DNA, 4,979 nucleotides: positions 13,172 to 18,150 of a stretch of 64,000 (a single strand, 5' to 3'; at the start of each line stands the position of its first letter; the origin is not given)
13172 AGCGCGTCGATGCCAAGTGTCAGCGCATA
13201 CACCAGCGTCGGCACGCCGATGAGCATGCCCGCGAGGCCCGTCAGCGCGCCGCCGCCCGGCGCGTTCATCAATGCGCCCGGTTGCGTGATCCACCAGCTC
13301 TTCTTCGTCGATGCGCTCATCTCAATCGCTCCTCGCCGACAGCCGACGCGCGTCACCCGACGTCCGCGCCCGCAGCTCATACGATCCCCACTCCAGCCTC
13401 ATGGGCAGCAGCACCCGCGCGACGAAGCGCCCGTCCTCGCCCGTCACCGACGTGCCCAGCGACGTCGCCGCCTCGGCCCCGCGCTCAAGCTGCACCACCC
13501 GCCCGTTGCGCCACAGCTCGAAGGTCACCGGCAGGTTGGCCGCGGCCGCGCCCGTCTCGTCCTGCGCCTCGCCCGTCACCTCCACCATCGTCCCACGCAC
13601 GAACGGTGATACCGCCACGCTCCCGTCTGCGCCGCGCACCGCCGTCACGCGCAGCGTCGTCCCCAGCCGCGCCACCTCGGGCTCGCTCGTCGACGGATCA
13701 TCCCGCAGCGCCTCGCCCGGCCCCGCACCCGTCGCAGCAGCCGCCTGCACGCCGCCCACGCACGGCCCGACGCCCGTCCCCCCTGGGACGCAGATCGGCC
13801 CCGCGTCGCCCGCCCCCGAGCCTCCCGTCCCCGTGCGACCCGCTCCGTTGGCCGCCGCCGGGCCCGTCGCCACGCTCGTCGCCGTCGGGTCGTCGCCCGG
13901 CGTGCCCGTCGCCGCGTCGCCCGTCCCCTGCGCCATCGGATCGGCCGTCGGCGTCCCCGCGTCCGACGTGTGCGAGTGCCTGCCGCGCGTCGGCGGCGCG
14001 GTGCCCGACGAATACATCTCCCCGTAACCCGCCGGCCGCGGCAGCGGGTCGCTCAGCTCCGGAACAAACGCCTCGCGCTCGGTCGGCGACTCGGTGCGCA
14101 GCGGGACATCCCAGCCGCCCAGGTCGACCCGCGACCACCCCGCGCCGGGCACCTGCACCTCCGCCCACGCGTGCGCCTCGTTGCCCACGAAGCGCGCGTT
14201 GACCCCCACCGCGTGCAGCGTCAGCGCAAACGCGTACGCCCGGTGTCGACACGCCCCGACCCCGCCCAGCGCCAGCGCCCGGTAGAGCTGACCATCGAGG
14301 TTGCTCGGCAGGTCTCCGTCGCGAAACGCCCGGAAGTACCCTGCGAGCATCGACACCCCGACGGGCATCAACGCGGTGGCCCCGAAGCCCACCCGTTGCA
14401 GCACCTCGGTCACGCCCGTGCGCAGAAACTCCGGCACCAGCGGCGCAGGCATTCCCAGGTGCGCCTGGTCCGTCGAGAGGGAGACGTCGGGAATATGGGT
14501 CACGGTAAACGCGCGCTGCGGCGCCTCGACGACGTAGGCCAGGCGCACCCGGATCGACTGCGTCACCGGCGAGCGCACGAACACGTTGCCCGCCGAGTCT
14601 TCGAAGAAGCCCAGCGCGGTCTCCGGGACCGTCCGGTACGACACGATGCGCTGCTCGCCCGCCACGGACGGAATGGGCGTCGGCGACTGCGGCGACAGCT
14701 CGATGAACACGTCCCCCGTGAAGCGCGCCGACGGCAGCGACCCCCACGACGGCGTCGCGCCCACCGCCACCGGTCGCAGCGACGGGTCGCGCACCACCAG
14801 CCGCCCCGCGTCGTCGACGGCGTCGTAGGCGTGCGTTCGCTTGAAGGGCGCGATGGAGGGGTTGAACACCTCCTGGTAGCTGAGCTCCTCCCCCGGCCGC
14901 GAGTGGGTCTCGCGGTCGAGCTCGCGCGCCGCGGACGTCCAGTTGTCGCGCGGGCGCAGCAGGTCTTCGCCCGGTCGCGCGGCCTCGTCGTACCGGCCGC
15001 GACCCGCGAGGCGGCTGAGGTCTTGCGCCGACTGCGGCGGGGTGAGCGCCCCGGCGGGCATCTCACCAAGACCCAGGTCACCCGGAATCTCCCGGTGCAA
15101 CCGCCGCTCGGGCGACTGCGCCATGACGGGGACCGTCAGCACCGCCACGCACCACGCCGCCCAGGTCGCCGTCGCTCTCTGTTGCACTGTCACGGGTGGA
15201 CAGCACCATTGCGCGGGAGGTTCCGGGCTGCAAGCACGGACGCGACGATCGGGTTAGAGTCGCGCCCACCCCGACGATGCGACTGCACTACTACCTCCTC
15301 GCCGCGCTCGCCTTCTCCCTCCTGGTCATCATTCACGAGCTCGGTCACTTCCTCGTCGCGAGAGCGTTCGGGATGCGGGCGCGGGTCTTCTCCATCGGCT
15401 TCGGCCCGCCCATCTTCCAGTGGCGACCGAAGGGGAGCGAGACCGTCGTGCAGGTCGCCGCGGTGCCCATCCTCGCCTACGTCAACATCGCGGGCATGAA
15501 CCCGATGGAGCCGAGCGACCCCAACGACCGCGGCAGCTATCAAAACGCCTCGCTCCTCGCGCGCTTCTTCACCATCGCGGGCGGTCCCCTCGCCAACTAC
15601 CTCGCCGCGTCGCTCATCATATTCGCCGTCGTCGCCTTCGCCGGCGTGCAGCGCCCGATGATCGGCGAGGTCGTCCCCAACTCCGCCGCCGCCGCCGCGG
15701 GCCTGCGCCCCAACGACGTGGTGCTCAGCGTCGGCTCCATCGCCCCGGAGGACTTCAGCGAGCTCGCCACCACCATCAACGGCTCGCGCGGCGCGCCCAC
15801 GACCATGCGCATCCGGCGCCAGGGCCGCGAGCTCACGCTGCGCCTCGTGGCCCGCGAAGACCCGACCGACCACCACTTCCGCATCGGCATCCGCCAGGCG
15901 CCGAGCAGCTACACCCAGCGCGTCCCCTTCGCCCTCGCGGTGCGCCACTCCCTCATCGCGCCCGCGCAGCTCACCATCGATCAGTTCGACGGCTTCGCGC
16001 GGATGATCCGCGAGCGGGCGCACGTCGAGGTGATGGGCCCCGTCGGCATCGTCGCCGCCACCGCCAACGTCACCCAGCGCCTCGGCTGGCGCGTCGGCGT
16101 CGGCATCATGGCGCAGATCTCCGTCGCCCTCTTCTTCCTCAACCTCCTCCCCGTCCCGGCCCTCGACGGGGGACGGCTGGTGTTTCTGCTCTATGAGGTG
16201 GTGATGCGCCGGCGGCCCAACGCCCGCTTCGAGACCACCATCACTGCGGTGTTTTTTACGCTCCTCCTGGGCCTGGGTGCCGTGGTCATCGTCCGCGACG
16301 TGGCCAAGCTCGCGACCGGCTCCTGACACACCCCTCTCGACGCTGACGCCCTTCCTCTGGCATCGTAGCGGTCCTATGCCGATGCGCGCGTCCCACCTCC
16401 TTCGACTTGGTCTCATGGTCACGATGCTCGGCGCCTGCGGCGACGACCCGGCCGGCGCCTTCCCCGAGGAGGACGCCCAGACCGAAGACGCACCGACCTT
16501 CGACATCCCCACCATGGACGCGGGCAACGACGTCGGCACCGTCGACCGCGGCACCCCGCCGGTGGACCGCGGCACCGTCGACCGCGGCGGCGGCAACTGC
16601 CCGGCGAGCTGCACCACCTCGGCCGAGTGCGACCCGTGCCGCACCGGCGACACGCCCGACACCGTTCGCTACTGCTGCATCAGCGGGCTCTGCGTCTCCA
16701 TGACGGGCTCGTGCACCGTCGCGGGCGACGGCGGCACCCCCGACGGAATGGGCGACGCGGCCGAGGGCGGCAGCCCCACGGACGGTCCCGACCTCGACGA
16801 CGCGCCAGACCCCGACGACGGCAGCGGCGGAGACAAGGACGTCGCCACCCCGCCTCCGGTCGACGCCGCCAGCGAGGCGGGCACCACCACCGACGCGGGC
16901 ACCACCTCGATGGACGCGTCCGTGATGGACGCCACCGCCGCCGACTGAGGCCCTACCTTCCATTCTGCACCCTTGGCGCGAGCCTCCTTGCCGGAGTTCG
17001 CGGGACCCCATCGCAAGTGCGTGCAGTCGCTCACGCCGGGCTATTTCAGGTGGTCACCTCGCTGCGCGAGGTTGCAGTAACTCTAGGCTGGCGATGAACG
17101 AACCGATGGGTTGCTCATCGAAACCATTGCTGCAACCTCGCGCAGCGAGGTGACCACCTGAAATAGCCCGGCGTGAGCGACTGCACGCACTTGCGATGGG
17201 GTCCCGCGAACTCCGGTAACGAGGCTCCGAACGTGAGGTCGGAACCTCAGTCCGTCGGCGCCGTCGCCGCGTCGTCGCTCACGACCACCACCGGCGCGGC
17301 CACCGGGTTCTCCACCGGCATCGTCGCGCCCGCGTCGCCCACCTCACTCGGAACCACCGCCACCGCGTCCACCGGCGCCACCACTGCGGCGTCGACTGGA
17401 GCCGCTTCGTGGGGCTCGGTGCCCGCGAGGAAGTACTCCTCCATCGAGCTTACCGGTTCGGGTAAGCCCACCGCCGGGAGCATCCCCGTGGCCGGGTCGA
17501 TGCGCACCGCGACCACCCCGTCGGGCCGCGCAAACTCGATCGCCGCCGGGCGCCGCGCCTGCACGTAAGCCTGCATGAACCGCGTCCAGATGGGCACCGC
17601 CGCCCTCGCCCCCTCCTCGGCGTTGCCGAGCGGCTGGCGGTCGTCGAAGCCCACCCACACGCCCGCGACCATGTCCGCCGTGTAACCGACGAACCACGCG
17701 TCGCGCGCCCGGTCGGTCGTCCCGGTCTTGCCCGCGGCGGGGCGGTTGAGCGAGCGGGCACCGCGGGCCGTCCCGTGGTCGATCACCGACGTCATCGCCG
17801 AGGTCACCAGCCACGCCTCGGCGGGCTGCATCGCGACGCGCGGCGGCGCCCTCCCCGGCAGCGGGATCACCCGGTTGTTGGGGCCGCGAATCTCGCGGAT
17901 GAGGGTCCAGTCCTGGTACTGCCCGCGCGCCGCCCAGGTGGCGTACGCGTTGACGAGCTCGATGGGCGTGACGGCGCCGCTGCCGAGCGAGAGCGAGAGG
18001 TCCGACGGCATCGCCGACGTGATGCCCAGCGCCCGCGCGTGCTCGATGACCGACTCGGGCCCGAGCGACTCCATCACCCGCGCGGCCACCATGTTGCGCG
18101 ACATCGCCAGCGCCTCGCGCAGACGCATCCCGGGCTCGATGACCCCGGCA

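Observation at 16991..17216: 87-bp perfect inverted repeat (226-bp potential cruciform or hairpin) between convergent genes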

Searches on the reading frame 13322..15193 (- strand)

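Call 15: search_protein_families(library=pfam, proteins=[window:13322-15193:-], max_evalue=0.01)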
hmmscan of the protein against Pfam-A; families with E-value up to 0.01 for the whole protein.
window:13322-15193:- (623 aa): 1 family
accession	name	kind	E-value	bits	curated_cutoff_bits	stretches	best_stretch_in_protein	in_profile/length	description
PF01841.26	Transglut_core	-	1.3e-07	32.3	23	1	300-357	40-107/108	Transglutaminase-like superfamily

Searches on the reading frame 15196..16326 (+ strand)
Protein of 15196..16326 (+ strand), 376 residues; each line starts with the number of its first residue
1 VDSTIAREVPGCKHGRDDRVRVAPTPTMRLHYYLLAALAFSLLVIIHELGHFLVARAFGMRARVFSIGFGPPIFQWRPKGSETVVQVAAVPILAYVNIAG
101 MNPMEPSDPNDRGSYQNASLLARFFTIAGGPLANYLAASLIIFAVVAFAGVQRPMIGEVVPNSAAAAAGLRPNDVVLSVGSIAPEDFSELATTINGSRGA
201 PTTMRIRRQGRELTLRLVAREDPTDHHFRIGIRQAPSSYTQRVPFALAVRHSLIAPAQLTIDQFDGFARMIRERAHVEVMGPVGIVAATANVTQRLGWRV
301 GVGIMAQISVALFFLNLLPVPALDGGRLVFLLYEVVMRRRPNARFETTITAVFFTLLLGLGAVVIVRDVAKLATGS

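Call 53: search_protein_families(library=pfam, proteins=[window:15196-16326:+], max_evalue=0.01)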
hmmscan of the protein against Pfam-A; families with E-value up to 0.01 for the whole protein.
window:15196-16326:+ (376 aa): 4 families
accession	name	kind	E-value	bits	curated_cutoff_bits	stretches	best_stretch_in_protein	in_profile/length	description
PF02163.28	Peptidase_M50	-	1.5e-47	162.2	27.2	1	36-359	2-220/221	Peptidase family M50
PF17820.7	PDZ_6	-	7.5e-10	38.9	27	1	156-208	2-54/54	PDZ domain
PF13180.12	PDZ_2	-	1.6e-05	25.5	27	1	154-216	14-77/80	PDZ domain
PF00595.29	PDZ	-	0.00041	21.1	23.2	1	153-187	26-60/81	PDZ domain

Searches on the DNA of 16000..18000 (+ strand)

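Call 7: search_rna_families(source=window, start=16000, end=18000, threshold=evalue, max_evalue=1)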
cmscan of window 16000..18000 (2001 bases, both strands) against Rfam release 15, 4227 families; matches with E-value up to 1: 5.
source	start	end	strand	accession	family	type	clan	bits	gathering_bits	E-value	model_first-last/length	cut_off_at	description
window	17036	17171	+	RF03426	mir-1294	Gene; miRNA;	-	45.8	90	6.8e-09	1-118/118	no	mir-1294 microRNA precursor family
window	17046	17161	-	RF03242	mir-1397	Gene; miRNA;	-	35.8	70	2.4e-05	1-84/84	no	mir-1397 microRNA precursor family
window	17050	17158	+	RF00909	mir-883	Gene; miRNA;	-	35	85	6.5e-05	1-77/77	no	mir-883 microRNA precursor family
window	17049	17157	-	RF00909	mir-883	Gene; miRNA;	-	33.6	85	0.00016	1-77/77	no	mir-883 microRNA precursor family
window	17056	17151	+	RF01916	mir-988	Gene; miRNA;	-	25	72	0.036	1-80/80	no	mir-988 microRNA precursor family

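Call 11: search_dna_similar(query=window:16970-17240:+, collection=plasmids, mode=distant, max_evalue=0.01)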
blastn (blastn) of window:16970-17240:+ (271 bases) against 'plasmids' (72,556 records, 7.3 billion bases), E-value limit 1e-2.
No match.

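Call 12: search_dna_similar(query=window:16970-17240:+, collection=phages, mode=distant, max_evalue=0.01)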
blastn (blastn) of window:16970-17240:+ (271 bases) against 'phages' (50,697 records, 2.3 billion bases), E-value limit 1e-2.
No match.

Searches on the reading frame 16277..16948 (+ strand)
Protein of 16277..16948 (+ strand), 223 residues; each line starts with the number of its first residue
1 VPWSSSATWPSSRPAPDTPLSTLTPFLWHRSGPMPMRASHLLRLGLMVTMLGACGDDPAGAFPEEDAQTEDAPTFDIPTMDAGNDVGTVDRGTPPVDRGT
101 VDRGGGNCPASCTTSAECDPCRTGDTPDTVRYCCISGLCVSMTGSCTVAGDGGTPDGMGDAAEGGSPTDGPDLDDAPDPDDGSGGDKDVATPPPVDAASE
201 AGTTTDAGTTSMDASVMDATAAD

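Call 15: search_protein_families(library=pfam, proteins=[window:16277-16948:+], max_evalue=0.01)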
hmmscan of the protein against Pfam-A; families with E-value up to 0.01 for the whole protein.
window:16277-16948:+ (223 aa): 0 families
